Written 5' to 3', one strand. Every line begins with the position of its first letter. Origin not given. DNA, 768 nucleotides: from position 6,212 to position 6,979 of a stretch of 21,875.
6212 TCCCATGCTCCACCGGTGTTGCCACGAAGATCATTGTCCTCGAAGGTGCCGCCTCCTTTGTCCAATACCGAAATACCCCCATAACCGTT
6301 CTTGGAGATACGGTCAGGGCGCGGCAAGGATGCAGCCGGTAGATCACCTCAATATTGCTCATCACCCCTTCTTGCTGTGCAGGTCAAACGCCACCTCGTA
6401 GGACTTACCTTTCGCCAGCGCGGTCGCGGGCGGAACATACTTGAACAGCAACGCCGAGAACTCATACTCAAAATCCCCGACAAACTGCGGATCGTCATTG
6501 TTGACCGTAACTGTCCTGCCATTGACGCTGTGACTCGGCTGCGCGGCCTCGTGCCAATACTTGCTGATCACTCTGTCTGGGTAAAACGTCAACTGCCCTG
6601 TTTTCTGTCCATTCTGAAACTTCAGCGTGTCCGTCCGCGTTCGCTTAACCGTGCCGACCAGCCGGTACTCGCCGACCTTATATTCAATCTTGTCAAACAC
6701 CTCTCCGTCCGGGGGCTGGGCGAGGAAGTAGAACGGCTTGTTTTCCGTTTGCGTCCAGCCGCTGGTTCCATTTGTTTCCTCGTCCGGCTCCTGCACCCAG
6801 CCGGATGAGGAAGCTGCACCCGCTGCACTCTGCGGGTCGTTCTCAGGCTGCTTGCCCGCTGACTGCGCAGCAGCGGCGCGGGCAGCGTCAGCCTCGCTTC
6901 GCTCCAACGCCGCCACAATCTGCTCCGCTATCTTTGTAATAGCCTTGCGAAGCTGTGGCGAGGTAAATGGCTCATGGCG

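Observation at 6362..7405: TIR-domain protein with an unassigned beta-rich C-terminal domain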

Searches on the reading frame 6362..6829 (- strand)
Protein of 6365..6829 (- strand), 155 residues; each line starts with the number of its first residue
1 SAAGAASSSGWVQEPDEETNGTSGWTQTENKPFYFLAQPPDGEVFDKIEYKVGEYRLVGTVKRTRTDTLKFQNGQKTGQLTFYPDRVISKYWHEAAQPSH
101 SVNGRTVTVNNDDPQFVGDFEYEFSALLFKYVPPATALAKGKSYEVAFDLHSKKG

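Call 11: find_homologous_proteins(query=window:6365-6829:-, max_evalue=10)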
Query seq(155 aa) (155 aa): 14 proteins with E <= 10 among 75 candidates.
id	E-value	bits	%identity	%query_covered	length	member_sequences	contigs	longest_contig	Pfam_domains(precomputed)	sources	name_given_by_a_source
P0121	9.0e-77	274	77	99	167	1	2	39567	-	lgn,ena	-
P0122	2.6e-74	266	77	99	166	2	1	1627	-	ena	-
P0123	4.2e-74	265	75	100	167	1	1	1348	-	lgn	-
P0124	3.8e-72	259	72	100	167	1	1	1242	-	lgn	-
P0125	8.3e-72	258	73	99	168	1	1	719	-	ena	-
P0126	3.1e-68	246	74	92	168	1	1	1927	-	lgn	-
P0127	9.3e-68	245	71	98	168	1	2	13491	-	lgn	-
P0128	1.5e-67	244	69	99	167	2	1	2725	-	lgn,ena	-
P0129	2.3e-67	244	69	99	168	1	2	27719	-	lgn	-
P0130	4.0e-67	243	70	98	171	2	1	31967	-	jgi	jgi:hypothetical protein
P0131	3.1e-66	240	70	92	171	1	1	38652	-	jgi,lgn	jgi:hypothetical protein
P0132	9.5e-65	235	68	98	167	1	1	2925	-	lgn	-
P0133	2.2e-64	234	65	97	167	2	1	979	-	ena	-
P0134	3.9e-62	227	68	90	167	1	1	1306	-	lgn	-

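Call 13: find_encoding_contigs(protein=P0121, flank=8000, max_places=3)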
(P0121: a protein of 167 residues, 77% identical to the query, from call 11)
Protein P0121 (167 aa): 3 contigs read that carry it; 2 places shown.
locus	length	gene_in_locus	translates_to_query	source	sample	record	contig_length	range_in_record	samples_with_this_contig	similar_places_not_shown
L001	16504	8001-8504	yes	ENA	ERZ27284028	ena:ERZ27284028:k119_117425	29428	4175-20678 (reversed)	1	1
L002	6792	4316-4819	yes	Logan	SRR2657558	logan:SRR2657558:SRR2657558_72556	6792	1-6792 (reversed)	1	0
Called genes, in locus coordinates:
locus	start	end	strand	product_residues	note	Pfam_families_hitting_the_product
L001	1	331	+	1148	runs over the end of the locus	PF10145:PhageMin_Tail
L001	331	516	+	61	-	-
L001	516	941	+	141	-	-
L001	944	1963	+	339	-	-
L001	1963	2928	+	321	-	-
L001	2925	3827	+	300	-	-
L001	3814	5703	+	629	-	-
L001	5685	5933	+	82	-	-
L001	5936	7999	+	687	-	PF00622:SPRY (weak)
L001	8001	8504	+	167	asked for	-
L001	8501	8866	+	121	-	-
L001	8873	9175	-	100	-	-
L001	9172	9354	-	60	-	-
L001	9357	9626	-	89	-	-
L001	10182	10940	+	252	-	-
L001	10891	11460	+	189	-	-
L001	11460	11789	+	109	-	-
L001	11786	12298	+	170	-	-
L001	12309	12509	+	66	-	-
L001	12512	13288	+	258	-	-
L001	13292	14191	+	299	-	-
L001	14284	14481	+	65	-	-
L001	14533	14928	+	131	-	-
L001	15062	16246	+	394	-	PF10009:DUF2252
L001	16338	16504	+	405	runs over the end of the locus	PF01555:N6_N4_Mtase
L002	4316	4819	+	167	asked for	-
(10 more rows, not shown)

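Call 14: find_encoding_contigs(protein=P0131, flank=8000, max_places=3)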
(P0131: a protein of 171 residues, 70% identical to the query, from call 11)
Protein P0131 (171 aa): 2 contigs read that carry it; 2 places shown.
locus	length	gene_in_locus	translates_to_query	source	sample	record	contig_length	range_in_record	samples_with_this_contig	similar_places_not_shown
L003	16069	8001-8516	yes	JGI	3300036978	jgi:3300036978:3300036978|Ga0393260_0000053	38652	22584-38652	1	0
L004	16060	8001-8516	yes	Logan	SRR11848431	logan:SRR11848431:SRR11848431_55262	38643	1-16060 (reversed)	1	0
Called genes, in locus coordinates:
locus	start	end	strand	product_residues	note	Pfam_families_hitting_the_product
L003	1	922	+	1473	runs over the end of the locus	PF10145:PhageMin_Tail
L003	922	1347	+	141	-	-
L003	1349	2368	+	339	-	-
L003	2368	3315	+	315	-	-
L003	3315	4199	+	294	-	-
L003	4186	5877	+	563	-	-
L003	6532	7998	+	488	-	-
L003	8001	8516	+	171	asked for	-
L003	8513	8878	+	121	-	-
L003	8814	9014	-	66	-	-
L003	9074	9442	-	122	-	-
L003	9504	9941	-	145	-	-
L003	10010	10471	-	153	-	-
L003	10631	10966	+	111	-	-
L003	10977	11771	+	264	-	-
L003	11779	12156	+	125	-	-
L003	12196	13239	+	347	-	-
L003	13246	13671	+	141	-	-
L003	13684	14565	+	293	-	PF00188:CAP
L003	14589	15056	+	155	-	-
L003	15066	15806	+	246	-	-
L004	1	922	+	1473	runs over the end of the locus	PF10145:PhageMin_Tail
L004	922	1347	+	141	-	-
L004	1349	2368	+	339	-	-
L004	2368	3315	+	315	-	-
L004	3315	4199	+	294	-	-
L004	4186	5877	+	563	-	-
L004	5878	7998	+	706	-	-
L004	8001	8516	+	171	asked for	-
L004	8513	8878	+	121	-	-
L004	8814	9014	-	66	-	-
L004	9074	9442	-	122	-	-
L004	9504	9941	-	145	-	-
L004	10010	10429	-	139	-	-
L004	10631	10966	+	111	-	-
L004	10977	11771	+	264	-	-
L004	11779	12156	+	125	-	-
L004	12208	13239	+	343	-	-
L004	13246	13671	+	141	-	-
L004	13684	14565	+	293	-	PF00188:CAP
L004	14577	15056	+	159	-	-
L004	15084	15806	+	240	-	-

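Call 21: search_protein_families(library=phrogs, proteins=[window:6362-6820:-, P0121, L001:8501-8866:+, L001:5909-7999:+, L001:3808-5703:+, L001:2925-3827:+, L001:1963-2928:+, L001:944-1963:+, L001:516-941:+], max_evalue=0.01)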
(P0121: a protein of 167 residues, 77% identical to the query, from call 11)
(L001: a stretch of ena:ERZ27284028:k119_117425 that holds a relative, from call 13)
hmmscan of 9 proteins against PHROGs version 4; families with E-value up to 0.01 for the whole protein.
window:6362-6820:- (152 aa): 0 families

P0121 (167 aa): 0 families

L001:8501-8866:+ (121 aa): 0 families

L001:5909-7999:+ (696 aa): 4 families
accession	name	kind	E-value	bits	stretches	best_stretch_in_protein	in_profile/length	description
phrog_10080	-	unknown function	6.6e-11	42.5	1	47-146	52-152/667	-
phrog_37978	-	unknown function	3.5e-07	30.5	1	47-157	416-537/564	-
phrog_24905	-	unknown function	7.9e-05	23.4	1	612-672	84-143/174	-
phrog_27411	-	unknown function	0.00056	20.1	1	46-143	279-381/439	-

L001:3808-5703:+ (631 aa): 0 families

L001:2925-3827:+ (300 aa): 0 families

L001:1963-2928:+ (321 aa): 1 family
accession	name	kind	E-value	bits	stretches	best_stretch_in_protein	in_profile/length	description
phrog_23257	-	head and packaging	0.0077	17.5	0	196-254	36-94/171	terminase small subunit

L001:944-1963:+ (339 aa): 0 families

L001:516-941:+ (141 aa): 0 families

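Call 32: predict_structure(alignment_id=A1)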
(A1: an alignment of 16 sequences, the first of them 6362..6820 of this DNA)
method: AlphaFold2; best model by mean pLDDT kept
length: 152 residues; sequences in the alignment: 16
mean_pLDDT: 45.6   pTM: 0.36
mean pLDDT of the five models: 45.6, 38.1, 37.7, 35.3, 35.0
residues with pLDDT >= 90: 0; 70-90: 3; 50-70: 52; < 50: 97
segments of 3 or more residues with pLDDT < 50: 1-33, 42-62, 81-84, 94-122, 148-152
pLDDT, mean of each block of 10 residues (from residue 1): 33 27 30 51 42 34 61 60 49 40 40 44 56 66 55 32
secondary structure, 60 per line:
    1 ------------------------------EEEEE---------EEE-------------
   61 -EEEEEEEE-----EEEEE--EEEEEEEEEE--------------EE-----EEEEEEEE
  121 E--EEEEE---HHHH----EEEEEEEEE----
elements in order: E31-35 E45-47 E62-69 E75-79 E82-91 E113-121 E124-128 H132-135 E140-148

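Call 33: search_protein_representatives(alignment_id=A1)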
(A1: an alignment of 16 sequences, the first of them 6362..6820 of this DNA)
Query: 16 sequences, 167 profile positions. Proteins with E-value up to 0.001 (for the whole library): 19; up to 1e-10: 2; up to 1e-30: 2. The best 19 are listed.
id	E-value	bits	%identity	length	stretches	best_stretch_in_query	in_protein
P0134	2.3e-88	310.1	-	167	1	1-166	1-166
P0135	2.6e-32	127.8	-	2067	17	14-104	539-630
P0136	1.2e-10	57.2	-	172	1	15-159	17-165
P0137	2.0e-09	53.3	-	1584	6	21-119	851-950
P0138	2.6e-08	49.7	-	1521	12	56-119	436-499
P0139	3.6e-07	46.0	-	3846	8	28-112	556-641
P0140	4.7e-07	45.6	-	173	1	21-157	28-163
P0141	1.1e-06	44.4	-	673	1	14-161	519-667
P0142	1.1e-06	44.4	-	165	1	25-157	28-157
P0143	1.9e-06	43.6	-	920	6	19-67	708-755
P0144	2.8e-06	43.1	-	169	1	16-164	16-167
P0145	1.0e-05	41.2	-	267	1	27-159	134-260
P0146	2.7e-05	39.9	-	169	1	14-159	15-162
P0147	6.4e-05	38.6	-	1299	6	15-102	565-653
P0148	7.2e-05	38.5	-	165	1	22-159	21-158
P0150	4.8e-04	35.8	-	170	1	21-161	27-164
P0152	9.8e-04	34.8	-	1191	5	20-102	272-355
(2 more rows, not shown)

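Call 34: search_protein_families(library=pfam, proteins=[P0135, P0137, P0138, P0141, P0143, P0145, P0147, P0152, P0136, P0140], max_evalue=0.01)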
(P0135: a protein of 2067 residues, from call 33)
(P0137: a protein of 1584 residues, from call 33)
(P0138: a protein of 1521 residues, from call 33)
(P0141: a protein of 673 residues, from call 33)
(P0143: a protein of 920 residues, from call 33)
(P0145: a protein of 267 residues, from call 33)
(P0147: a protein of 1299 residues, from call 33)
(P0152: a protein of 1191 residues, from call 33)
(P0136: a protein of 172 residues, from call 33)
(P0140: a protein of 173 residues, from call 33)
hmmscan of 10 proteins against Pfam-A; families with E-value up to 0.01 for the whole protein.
P0135 (2067 aa): 5 families
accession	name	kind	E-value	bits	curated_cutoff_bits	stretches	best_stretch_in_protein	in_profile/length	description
PF13953.12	PapC_C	-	1.7e-09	37.8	27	0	1291-1309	28-46/66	PapC C-terminal domain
PF10740.15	DUF2529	-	5.2e-08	33.1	22.3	0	157-217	34-91/169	Domain of unknown function (DUF2529)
PF11191.13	DUF2782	-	1.6e-06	28.6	26.8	0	758-797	6-45/88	Protein of unknown function (DUF2782)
PF13287.12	Fn3_assoc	-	2.8e-06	27.7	23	0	1527-1559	26-58/59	Fn3 associated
PF06462.18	Hyd_WA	-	1.6e-05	25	21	0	1534-1544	4-14/30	Propeller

P0137 (1584 aa): 7 families
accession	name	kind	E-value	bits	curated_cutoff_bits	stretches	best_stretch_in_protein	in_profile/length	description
PF16168.11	AIDA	-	6.4e-20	71.4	27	4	199-251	9-63/63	Adhesin of bacterial autotransporter system, probable stalk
PF00041.27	fn3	-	1.1e-10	41.9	25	0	1411-1473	10-72/84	Fibronectin type III domain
PF17851.8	GH43_C2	-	1.1e-09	38.7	22.7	0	972-1033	103-165/203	Beta xylosidase C-terminal Concanavalin A-like domain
PF19765.4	DUF6252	-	0.00033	21.3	27.2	0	932-962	6-36/124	Family of unknown function (DUF6252)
PF24421.1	Ig_J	-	0.00095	19.7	29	0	1236-1298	24-93/104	Tip attachment protein J, Ig-like domain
PF25783.1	BigA_beta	-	0.0023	18.2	24.3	0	669-694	19-44/84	BigA beta sandwich domain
PF22433.2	MtxA_IG-like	-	0.0066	16.7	26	0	1420-1478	16-73/83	Magnetotaxis protein MtxA, Immunoglobulin-like domain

P0138 (1521 aa): 5 families
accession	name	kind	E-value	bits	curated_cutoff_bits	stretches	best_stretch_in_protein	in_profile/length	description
PF19629.4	DUF6133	-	1.4e-33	115.3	27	0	17-36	11-30/65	Family of unknown function (DUF6133)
PF05761.20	5_nucleotid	-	2.2e-23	83.3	28.5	0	629-664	79-114/460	5' nucleotidase family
PF07955.17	DUF1687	-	2.6e-08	34.8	27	0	643-696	11-72/128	Protein of unknown function (DUF1687)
PF12362.13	DUF3646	-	9.6e-05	23.1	30.2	0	759-800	47-88/114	DNA polymerase III gamma and tau subunits C terminal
PF23979.1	DUF7304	-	0.0031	17.9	27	0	157-181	43-67/72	Domain of unknown function (DUF7304)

P0141 (673 aa): 0 families

P0143 (920 aa): 7 families
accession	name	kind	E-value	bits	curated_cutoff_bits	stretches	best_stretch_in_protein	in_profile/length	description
PF08968.15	DUF1885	-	1.6e-16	61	25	0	671-710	21-60/133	Domain of unknown function (DUF1885)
PF03074.21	GCS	-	4.4e-13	49.7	25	0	98-136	43-81/372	Glutamate-cysteine ligase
PF22065.2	Cep192_D7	-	4.2e-10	40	27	0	90-141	33-84/125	Cep192 domain 7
PF02685.22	Glucokinase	-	2.9e-06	27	22.1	0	59-127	18-87/314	Glucokinase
PF23843.2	DUF7210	-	9.6e-06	25.5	27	0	149-159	10-20/38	Domain of unknown function (DUF7210)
PF11922.13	DUF3440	-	0.00012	22.3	25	0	106-174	86-158/182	Domain of unknown function (DUF3440)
PF20038.5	HTH_59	-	0.0057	17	27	0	105-125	38-58/66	Helix-turn-helix domain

P0145 (267 aa): 0 families

P0147 (1299 aa): 6 families
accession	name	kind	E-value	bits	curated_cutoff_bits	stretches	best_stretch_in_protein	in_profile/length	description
PF02415.23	Chlam_PMP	-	6.9e-22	75.6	20.6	0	289-305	1-18/19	Chlamydia polymorphic membrane protein (Chlamydia_PMP) repeat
PF17851.8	GH43_C2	-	7.8e-07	29.4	22.7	0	506-587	81-161/203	Beta xylosidase C-terminal Concanavalin A-like domain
PF13290.12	CHB_HEX_C_1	-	5.5e-06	26.7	22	0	714-771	7-66/67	Chitobiase/beta-hexosaminidase C-terminal domain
PF11191.13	DUF2782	-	3.2e-05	24.4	26.8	0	702-739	6-43/88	Protein of unknown function (DUF2782)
PF02920.21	Integrase_DNA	-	0.00052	20.3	27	0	910-940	20-50/70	DNA binding domain of tn916 integrase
PF13287.12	Fn3_assoc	-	0.004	17.7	23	0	893-932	14-57/59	Fn3 associated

P0152 (1191 aa): 4 families
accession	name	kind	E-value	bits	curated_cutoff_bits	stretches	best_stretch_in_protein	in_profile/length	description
PF13290.12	CHB_HEX_C_1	-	2.4e-10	40.7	22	0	363-392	37-66/67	Chitobiase/beta-hexosaminidase C-terminal domain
PF13287.12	Fn3_assoc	-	6.5e-10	39.4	23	0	365-392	28-55/59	Fn3 associated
PF12245.14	Big_3_2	-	1.7e-05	25.5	23.3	0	211-233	95-117/122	Bacterial Ig-like domain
PF19077.6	Big_13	-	0.0042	18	27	1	594-647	48-102/102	Bacterial Ig-like domain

P0136 (172 aa): 0 families

P0140 (173 aa): 0 families

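Call 38: find_related_loci(query=A1, collection=genome_contigs, flank=6000)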
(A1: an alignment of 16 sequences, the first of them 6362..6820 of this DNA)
Query A1 (152 aa) in genome_contigs; peptide patterns used: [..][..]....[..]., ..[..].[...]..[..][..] (x = any residue, [..] = any of these).
76 stretches matched a pattern, but none encodes a relative of the query by tblastn (E <= 1e-3).

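Call 39: find_related_loci(query=A1, collection=viral_contigs, flank=6000)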
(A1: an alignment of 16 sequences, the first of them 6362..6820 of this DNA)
Query A1 (152 aa) in viral_contigs; peptide patterns used: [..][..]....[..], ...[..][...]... (x = any residue, [..] = any of these).
94 stretches matched a pattern; 2 encode a relative of the query (tblastn E <= 1e-3); 2 distinct loci.
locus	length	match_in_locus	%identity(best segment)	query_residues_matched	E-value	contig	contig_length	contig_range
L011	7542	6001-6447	70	2-150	2e-71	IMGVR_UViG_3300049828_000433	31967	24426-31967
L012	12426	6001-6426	70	10-151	7e-68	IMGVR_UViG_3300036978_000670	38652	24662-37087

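Call 41: predict_structure(alignment_id=A2)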
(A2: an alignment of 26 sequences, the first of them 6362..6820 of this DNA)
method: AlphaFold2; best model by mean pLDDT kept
length: 152 residues; sequences in the alignment: 26
mean_pLDDT: 92.0   pTM: 0.82
mean pLDDT of the five models: 92.0, 92.0, 91.1, 90.9, 90.7
residues with pLDDT >= 90: 121; 70-90: 25; 50-70: 1; < 50: 5
segments of 3 or more residues with pLDDT < 50: 1-5
pLDDT, mean of each block of 10 residues (from residue 1): 61 94 92 94 95 97 97 95 97 93 93 96 97 88 92 85
secondary structure, 60 per line:
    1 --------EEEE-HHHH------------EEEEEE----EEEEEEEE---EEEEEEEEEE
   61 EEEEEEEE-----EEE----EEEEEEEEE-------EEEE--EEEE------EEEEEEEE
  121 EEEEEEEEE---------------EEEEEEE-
elements in order: E9-12 H14-17 E30-35 E40-47 E51-68 E74-76 E81-89 E97-100 E103-106 E113-129 E145-151

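Call 44: fold_search(model_id=the predicted structure, library=pdb)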
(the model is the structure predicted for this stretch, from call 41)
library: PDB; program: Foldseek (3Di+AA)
matches with E <= 10: 440; with E <= 0.001: 0
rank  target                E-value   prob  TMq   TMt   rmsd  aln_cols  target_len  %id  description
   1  5xsv_B                5.8e-02  0.23  0.18  0.07  15.6       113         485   19  Crystal structure of an archaeal chitinase in the ligand-free form (released 2018-05-02)
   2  5xsv_A                5.8e-02  0.23  0.18  0.07  15.6       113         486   19  Crystal structure of an archaeal chitinase in the ligand-free form (released 2018-05-02)
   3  4qpe                  9.8e-02  0.90  0.29  0.06  11.6        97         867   13  Crystal structure of Aminopeptidase N in complex with N-cyclohexyl-1,2-diaminoethylphosphonic acid (released 2014-09-24)
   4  4pw4                  1.4e-01  0.75  0.27  0.06  11.1        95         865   14  Crystal structure of Aminopeptidase N in complex with phosphonic acid analogue of homophenylalanine L-(R)-hPheP (released 2014-06-25)
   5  2gtq                  1.5e-01  0.89  0.30  0.06  11.5        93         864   14  Crystal structure of aminopeptidase N from human pathogen Neisseria meningitidis (released 2006-05-30)
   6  8q01_S                1.6e-01  0.85  0.38  0.27  13.4       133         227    8  Neck of phage 812 after tail contraction (C6) (released 2024-08-07)
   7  9jgh_M                1.7e-01  0.47  0.33  0.24  16.9       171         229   10  cryo-EM structure of the TTP polymer at the tube's end (released 2025-07-16)
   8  4qhp                  1.8e-01  0.85  0.29  0.06  11.6        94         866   14  Crystal structure of Aminopeptidase N in complex with the phosphinic dipeptide analogue LL-(R,S)-hPheP[CH2]Phe(4-CH2NH2) (released 2014-09-24)
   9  8hqo_P                2.0e-01  0.96  0.29  0.26   5.2        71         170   13  Neck of DT57C bacteriophage in the full state (released 2023-12-13)
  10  9jgi_M                2.1e-01  0.23  0.28  0.22  17.4       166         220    8  Architecture of a pentameric assembly of the tube tail protein (released 2025-07-16)
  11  1rgx_C                2.3e-01  0.89  0.27  0.39   4.4        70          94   10  Crystal Structure of resisitin (released 2004-06-08)
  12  8qgr                  2.3e-01  0.69  0.37  0.27  10.5       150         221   11  Stopper protein of phage 812 in closed conformation (released 2024-09-11)
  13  9jgi_G                2.6e-01  0.41  0.33  0.24  17.3       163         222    9  Architecture of a pentameric assembly of the tube tail protein (released 2025-07-16)
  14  9jgh_E                3.0e-01  0.12  0.24  0.17  20.4       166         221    8  cryo-EM structure of the TTP polymer at the tube's end (released 2025-07-16)
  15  7rfv                  3.3e-01  0.72  0.30  0.20   9.9        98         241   15  Tailspike protein 4 (TSP4) from phage CBA120, residues 1-250, obtained in the presence of PEG8000 (released 2022-02-23)
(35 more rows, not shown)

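Call 47: fold_search(model_id=the predicted structure, library=viral)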
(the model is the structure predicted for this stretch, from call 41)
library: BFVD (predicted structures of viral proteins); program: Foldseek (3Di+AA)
matches with E <= 10: 771; with E <= 0.001: 6
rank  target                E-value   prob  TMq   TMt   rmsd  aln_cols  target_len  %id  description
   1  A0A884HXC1            2.3e-07  1.00  0.76  0.69   3.1       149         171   23  (no name in the UniProt tables at hand)
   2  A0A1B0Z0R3            6.1e-07  1.00  0.71  0.65   3.9       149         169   17  (no name in the UniProt tables at hand)
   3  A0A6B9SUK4            6.9e-05  1.00  0.66  0.25   4.8       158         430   10  (no name in the UniProt tables at hand)
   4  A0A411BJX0            1.4e-04  1.00  0.52  0.21   7.4       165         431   11  (no name in the UniProt tables at hand)
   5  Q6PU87                3.2e-04  1.00  0.55  0.44   8.3       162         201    9  (no name in the UniProt tables at hand)
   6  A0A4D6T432            3.6e-04  1.00  0.55  0.31  10.0       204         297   12  (no name in the UniProt tables at hand)
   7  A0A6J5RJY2            2.3e-03  0.96  0.29  0.06  15.0       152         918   16  Tip attachment protein J [uncultured Caudovirales phage]
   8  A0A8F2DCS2            3.5e-03  1.00  0.54  0.30   4.7       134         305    7  (no name in the UniProt tables at hand)
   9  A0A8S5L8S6            8.3e-03  1.00  0.46  0.19  11.5       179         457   11  Uncharacterized protein [Myoviridae sp. ctuYn2]
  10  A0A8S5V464            1.3e-02  0.85  0.33  0.21  22.4       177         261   16  Uncharacterized protein [Siphoviridae sp. ctNHg2]
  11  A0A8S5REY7            2.1e-02  0.94  0.36  0.23  19.8       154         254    8  Structural protein [virus sp. ctE0n6]
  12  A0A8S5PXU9            3.3e-02  0.47  0.27  0.18  20.6       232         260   10  Structural protein [Siphoviridae sp. ct2vX3]
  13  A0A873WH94            3.7e-02  0.97  0.29  0.14  17.6        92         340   16  Bacteriophage T7 tail fibre protein-like N-terminal domain-containing protein [Providencia phage PSTCR2]
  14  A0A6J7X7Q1            4.1e-02  0.57  0.27  0.07  14.7       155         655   15  Pectate lyase superfamily protein [uncultured Caudovirales phage]
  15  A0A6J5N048            5.3e-02  0.66  0.31  0.07  20.8       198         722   11  Pectate lyase superfamily protein [uncultured Caudovirales phage]
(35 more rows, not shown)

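Call 48: search_dna_similar(query=P0121, collection=phages, mode=protein, max_evalue=0.01, max_rows=20)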
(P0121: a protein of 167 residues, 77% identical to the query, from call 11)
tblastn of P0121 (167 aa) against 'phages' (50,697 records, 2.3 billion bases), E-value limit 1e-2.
No match.

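Call 49: search_dna_similar(query=P0150, collection=phages, mode=protein, max_evalue=0.01, max_rows=20)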
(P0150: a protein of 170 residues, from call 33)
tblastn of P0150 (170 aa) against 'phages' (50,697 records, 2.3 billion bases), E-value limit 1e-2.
No match.

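Call 50: search_solved_structures(query=L001:5909-7999:+, max_evalue=1)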
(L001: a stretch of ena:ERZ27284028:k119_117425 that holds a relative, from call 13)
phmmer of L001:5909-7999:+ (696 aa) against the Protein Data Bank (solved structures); distinct sequences matched with E-value up to 1: 8.
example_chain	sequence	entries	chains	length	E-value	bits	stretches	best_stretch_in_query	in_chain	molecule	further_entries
5jia_A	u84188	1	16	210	3.4e-05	25.6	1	48-131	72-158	Ran-binding protein 10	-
5ji7_A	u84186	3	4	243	6.3e-05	24.7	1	25-131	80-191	Ran-binding protein 9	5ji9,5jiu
9soc_A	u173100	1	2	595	0.00022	22.9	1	48-131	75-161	Ran-binding protein 10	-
7nsc_A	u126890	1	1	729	0.00042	22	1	26-131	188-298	Ran-binding protein 9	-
6kim_A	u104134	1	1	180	0.00076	21.1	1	47-136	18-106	Ryanodine receptor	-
4xw3_A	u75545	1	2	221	0.0029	19.2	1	62-189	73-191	ATP-dependent RNA helicase DDX1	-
7ns3_1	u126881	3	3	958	0.14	13.7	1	81-135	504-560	BJ4_G0018240.mRNA.1.CDS.1 | Vacuolar import and degradation protein 30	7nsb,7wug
6swy_1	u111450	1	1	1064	0.16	13.5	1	81-135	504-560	Vacuolar import and degradation protein 30,Vacuolar import and degradation protein 30,Vacu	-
